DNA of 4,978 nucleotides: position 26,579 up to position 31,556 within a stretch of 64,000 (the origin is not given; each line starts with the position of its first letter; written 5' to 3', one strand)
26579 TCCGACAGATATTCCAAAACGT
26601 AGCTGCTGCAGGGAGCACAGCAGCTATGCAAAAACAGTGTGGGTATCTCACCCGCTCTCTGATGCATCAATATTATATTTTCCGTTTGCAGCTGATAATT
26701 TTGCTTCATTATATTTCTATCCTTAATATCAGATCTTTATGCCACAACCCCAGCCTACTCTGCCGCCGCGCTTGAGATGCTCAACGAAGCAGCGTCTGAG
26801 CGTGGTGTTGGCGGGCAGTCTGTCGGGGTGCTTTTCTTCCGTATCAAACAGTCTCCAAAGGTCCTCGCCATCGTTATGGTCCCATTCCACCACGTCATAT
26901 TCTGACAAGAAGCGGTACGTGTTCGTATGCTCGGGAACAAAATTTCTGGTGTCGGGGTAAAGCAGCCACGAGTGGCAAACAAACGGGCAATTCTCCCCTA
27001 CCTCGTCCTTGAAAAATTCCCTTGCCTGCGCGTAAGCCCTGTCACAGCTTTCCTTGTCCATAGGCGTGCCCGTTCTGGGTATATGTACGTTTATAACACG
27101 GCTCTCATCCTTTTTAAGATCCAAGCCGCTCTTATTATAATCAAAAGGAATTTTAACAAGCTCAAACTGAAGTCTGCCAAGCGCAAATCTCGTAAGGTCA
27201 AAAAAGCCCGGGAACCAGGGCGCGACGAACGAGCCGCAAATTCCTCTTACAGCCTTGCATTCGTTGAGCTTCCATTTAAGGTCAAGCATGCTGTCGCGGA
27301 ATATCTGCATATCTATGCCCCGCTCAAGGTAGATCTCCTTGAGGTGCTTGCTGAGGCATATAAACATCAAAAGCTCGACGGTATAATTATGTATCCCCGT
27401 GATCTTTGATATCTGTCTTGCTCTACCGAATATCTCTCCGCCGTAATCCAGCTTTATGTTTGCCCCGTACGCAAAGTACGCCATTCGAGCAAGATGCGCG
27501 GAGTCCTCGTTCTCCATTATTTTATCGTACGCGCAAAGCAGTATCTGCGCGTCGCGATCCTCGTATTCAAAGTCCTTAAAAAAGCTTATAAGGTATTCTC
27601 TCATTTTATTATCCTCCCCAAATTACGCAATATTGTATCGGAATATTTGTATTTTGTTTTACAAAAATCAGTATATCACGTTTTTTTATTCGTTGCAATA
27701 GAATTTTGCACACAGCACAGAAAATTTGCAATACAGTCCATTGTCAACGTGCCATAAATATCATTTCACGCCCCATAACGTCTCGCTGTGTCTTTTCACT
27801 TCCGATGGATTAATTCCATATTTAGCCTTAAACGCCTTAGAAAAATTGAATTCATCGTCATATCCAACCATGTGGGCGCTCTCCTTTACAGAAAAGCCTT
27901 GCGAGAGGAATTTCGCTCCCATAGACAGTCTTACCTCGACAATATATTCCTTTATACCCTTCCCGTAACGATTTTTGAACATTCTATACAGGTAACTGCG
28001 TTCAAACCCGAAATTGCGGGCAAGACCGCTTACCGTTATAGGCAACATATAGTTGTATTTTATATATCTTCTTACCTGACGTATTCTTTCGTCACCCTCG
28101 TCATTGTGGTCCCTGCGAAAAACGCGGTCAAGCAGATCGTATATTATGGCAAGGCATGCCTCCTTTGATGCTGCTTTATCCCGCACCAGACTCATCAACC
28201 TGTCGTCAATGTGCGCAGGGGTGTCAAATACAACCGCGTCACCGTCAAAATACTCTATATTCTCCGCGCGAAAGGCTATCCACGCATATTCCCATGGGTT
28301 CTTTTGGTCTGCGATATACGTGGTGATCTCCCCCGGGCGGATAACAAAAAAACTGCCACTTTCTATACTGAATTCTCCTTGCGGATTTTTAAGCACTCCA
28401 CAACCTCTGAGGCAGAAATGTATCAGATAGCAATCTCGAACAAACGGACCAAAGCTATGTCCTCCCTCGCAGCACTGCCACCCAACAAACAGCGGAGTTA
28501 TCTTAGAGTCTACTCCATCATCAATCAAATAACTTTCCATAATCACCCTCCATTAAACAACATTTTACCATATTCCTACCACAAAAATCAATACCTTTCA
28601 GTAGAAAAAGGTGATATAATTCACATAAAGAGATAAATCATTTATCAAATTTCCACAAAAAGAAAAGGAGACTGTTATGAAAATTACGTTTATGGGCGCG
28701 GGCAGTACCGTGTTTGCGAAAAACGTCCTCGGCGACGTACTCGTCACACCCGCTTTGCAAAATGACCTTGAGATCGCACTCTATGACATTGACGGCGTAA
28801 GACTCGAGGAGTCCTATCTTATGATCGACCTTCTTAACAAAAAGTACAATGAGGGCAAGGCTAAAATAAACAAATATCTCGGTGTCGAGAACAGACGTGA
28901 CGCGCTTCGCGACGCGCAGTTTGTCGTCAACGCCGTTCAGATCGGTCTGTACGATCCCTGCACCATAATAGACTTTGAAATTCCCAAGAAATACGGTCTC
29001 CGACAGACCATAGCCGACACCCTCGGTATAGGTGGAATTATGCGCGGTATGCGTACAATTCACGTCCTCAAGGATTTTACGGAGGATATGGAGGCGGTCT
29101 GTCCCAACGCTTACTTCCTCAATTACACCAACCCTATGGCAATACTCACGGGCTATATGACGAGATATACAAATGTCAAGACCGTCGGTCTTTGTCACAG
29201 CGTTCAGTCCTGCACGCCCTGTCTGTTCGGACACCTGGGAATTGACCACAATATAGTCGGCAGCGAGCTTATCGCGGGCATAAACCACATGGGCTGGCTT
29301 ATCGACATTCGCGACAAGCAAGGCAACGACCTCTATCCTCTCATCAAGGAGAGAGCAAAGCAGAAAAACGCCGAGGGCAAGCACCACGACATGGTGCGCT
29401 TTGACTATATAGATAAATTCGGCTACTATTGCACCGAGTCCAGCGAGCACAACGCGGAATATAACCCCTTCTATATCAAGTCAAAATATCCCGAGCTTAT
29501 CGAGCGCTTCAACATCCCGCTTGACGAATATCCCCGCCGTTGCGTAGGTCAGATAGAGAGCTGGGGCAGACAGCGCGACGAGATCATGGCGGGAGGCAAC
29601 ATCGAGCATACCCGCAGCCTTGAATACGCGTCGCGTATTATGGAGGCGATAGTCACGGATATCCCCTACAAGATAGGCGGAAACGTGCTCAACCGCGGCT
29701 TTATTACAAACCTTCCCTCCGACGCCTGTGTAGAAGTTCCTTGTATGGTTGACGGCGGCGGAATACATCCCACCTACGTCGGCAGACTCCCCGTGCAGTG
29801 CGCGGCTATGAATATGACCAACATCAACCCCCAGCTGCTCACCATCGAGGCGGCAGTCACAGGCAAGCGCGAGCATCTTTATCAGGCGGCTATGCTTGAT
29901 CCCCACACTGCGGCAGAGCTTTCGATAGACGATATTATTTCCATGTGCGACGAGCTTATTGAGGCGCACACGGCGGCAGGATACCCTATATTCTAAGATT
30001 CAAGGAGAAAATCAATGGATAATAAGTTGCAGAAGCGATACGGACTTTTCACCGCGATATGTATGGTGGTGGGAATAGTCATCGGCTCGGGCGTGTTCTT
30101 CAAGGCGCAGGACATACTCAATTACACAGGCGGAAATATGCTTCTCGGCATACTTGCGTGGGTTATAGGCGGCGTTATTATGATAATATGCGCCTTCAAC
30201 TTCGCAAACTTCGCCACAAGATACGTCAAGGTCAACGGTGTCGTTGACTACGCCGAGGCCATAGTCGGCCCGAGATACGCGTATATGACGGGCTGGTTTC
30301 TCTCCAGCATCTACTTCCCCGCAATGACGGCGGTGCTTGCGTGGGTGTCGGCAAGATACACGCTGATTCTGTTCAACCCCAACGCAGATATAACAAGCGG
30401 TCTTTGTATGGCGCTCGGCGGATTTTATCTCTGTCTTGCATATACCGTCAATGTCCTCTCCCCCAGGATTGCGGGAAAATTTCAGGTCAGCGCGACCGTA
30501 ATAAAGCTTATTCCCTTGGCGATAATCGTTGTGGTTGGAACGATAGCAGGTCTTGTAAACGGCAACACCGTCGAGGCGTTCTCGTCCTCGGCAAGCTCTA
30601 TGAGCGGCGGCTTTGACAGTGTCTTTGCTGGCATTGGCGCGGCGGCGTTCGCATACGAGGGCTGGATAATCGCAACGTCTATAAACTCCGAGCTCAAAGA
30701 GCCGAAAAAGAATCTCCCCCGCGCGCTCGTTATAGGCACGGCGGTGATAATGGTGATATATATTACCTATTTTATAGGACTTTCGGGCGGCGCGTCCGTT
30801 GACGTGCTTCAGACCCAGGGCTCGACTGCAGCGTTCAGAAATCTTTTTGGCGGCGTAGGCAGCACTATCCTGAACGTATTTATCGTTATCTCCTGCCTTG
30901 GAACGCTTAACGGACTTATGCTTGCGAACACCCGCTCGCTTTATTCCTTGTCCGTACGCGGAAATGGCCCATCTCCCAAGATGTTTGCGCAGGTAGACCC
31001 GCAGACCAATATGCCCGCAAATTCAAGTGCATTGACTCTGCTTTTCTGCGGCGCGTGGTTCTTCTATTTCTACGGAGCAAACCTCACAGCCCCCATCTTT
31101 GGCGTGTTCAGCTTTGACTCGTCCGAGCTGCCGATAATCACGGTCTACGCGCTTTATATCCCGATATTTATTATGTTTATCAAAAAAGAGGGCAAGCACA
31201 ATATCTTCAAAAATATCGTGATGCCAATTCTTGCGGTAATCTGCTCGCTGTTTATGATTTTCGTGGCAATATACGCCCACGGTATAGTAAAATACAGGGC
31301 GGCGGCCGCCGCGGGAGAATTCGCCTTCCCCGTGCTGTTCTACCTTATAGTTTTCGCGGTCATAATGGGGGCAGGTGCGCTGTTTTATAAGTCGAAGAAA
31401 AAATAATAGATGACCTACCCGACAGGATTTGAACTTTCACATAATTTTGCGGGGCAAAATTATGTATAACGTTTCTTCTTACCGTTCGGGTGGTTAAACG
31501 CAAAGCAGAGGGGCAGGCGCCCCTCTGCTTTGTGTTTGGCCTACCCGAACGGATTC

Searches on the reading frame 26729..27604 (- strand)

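Call 11: search_protein_families(library=pfam, proteins=[window:26729-27604:-])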
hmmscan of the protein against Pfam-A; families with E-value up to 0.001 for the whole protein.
window:26729-27604:- (291 aa): 2 families
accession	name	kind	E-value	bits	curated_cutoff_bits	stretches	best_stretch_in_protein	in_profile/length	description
PF18164.7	GNAT_C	-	1.6e-35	122.5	22.8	1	140-289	2-141/142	GNAT-like C-terminal domain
PF18082.7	NAT_N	-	3.1e-13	51.2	27.8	1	5-136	3-128/129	N-acyltransferase N-terminal domain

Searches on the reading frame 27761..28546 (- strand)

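Call 11: search_protein_families(library=pfam, proteins=[window:27761-28546:-])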
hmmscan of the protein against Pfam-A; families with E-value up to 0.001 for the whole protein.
window:27761-28546:- (261 aa): 3 families
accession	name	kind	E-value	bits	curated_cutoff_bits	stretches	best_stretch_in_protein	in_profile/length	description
PF12833.13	HTH_18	-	9.4e-17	61.5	33.6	1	175-252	1-79/80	Helix-turn-helix domain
PF00165.29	HTH_AraC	-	6.1e-15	55.4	26.6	2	215-249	6-39/42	Bacterial regulatory helix-turn-helix proteins, AraC family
PF02311.25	AraC_binding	-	1.2e-13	51.4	21.1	1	29-99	13-83/135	AraC-like ligand binding domain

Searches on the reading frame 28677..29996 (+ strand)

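Call 11: search_protein_families(library=pfam, proteins=[window:28677-29996:+])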
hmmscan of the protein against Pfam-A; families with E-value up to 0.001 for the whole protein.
window:28677-29996:+ (439 aa): 2 families
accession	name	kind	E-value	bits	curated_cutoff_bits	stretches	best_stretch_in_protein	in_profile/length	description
PF11975.13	Glyco_hydro_4C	-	2.4e-65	220.9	24.1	1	199-411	1-211/211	Family 4 glycosyl hydrolase C-terminal domain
PF02056.22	Glyco_hydro_4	-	2.4e-58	197.2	23.2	1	2-184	1-178/183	Family 4 glycosyl hydrolase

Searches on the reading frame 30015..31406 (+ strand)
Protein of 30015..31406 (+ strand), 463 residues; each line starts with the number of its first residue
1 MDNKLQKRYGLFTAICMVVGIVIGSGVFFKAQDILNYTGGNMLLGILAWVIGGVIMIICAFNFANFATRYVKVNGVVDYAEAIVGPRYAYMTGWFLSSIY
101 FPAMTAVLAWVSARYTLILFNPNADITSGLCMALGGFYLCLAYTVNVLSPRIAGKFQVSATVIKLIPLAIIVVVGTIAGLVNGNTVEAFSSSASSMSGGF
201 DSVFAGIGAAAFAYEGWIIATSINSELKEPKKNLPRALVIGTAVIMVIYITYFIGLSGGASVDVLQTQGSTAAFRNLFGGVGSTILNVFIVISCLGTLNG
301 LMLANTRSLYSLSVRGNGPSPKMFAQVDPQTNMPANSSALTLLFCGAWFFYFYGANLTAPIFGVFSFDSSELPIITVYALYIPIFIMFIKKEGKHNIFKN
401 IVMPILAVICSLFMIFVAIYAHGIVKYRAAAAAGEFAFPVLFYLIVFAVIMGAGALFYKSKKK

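Call 11: search_protein_families(library=pfam, proteins=[window:30015-31406:+])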
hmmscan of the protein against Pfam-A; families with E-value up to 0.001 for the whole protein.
window:30015-31406:+ (463 aa): 2 families
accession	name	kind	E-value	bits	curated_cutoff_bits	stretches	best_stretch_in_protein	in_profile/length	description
PF13520.12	AA_permease_2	-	8.5e-50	170.3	27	1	10-421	2-407/427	Amino acid permease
PF00324.27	AA_permease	-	5e-33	114.9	24.6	1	15-451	3-452/470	Amino acid permease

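Call 44: find_related_loci(query=window:30015-31406:+, collection=genome_contigs, flank=4000)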
Query window:30015-31406:+ (463 aa) in genome_contigs; peptide patterns used: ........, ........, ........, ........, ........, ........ (x = any residue, [..] = any of these).
600 stretches matched a pattern (row limit reached: there are more); 574 encode a relative of the query (tblastn E <= 1e-3); the best 80 are kept; 80 distinct loci.
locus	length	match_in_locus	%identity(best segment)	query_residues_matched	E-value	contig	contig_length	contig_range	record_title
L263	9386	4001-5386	85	1-463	0e+0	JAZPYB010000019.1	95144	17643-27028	MAG: Eubacteriales bacterium isolate T1900044649_TS20190115.MAGScoT_cleanbin_000008 SGB_1398_k141_1100074, whole genome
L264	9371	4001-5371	83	2-458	0e+0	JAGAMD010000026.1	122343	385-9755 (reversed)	MAG: Clostridia bacterium isolate RGIG8568 Water_deer_Cecum-3__c493798, whole genome shotgun sequence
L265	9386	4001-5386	81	2-463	0e+0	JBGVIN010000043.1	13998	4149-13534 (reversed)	MAG: Eubacteriales bacterium isolate fecal_MAG_319 fecal_MAG_319_contig_0043, whole genome shotgun sequence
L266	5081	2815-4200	85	1-463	0e+0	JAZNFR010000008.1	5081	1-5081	MAG: Eubacteriales bacterium isolate T1900044713_TS20190179.MAGScoT_cleanbin_000060 SGB_1842_k141_841708, whole genome s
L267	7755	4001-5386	79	1-462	0e+0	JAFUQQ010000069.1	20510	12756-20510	MAG: Clostridia bacterium isolate RGIG4737 Roe_deer_Rectum.Co__c2183341, whole genome shotgun sequence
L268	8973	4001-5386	77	2-463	0e+0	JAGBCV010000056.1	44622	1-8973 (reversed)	MAG: Clostridia bacterium isolate RGIG9002 Water_deer_Rectum-3__c504277, whole genome shotgun sequence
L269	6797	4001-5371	79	2-458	0e+0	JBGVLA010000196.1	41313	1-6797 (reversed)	MAG: Eubacteriales bacterium isolate fecal_MAG_292 fecal_MAG_292_contig_0196, whole genome shotgun sequence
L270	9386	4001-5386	78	2-463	0e+0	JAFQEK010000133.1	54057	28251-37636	MAG: Clostridia bacterium isolate RGIG1744 Goat_Cecum-3__c748529, whole genome shotgun sequence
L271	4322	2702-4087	77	2-463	0e+0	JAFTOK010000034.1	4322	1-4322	MAG: Clostridia bacterium isolate RGIG4003 Roe_deer_Cecum-5__c77954, whole genome shotgun sequence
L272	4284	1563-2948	74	2-463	0e+0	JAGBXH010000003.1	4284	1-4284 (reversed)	MAG: Clostridia bacterium isolate RGIG9531 Yak_Colon-2__c5091, whole genome shotgun sequence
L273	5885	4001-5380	74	2-461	0e+0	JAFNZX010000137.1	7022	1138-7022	MAG: Clostridia bacterium isolate RGIG275 Dairy_cattle_Cecum.Co__c1372151, whole genome shotgun sequence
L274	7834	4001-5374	80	2-458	0e+0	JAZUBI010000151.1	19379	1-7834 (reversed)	MAG: Eubacteriales bacterium isolate T1900045317_YK20190006.MAGScoT_cleanbin_000054 SGB_6318_k141_416328, whole genome s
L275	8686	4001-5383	73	2-463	0e+0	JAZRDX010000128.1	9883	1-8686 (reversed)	MAG: Eubacteriales bacterium isolate T1900045503_YK20190197.MAGScoT_cleanbin_000011 SGB_7511_k141_3139755, whole genome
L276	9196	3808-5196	72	2-463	0e+0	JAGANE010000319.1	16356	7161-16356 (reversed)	MAG: Clostridia bacterium isolate RGIG8595 Water_deer_Cecum.Co__c1331642, whole genome shotgun sequence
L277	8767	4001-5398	74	2-463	0e+0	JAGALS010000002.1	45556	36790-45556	MAG: Clostridia bacterium isolate RGIG8557 Water_deer_Cecum-3__c8111, whole genome shotgun sequence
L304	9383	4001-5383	81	2-462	0e+0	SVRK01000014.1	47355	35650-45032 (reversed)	MAG: Oscillospiraceae bacterium isolate SIG641 NODE_3440_length_47355_cov_4.035742, whole genome shotgun sequence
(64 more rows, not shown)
